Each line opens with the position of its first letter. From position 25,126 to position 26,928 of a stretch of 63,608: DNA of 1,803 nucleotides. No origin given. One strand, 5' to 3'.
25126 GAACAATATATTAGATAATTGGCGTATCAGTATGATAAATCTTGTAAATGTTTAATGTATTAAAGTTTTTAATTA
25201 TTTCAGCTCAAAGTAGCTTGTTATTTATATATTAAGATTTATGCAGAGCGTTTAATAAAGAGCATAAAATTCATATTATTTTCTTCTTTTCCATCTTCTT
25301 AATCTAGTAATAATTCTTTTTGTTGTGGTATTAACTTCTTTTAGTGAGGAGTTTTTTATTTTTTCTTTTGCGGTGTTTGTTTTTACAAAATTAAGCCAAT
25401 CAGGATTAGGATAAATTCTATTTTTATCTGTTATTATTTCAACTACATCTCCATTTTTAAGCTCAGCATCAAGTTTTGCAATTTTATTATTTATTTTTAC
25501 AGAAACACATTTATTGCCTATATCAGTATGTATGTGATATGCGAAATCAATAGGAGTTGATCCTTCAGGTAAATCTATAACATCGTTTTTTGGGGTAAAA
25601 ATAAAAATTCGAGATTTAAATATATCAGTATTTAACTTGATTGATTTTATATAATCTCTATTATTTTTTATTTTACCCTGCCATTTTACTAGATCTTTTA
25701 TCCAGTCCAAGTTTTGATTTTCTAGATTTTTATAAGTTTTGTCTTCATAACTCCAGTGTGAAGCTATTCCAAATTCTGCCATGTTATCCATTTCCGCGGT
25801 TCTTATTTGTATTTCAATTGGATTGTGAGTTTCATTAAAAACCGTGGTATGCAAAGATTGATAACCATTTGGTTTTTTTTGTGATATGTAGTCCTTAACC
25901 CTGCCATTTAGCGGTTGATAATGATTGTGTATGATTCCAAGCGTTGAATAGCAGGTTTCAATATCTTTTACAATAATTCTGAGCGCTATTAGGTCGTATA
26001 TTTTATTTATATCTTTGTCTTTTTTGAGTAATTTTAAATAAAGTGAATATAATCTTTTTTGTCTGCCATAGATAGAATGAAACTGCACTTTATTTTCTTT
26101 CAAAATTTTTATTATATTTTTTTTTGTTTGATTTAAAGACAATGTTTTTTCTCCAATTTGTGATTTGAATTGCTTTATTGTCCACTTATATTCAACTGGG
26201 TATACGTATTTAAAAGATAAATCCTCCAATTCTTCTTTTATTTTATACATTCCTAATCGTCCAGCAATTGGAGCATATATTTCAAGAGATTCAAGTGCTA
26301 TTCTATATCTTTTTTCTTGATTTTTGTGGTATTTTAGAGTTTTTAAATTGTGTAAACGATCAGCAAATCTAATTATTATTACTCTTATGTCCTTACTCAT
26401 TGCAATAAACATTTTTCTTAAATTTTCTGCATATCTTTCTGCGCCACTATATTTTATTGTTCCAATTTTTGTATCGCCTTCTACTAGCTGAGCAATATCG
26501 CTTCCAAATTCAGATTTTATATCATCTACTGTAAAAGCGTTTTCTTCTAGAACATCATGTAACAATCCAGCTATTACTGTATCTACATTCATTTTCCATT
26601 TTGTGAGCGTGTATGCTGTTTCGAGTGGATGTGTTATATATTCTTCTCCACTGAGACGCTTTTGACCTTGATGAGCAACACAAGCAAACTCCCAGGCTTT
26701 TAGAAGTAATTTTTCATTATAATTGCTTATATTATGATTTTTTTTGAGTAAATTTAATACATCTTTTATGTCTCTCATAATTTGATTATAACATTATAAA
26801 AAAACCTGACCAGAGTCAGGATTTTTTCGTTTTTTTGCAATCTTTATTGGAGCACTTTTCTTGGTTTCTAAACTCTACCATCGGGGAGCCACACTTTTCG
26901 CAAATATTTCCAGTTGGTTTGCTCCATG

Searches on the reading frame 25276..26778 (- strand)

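Call 5: search_protein_families(library=pfam, proteins=[window:25276-26778:-], max_evalue=0.01)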
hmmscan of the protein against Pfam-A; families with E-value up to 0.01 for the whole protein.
window:25276-26778:- (500 aa): 5 families
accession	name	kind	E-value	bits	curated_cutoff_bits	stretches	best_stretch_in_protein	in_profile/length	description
PF13328.12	HD_4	-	1.5e-42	145.4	27.2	1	28-177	1-155/156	HD domain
PF04607.23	RelA_SpoT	-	1.3e-38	132.2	27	1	238-347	1-111/113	Region found in RelA / SpoT proteins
PF02824.27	TGS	-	6.5e-22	77.8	22.2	1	391-450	1-60/60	TGS domain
PF01966.28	HD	-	4.7e-08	33.8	22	1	47-144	1-115/116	HD domain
PF02597.26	ThiS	-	0.0011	19.9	22.5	1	422-450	40-71/76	ThiS family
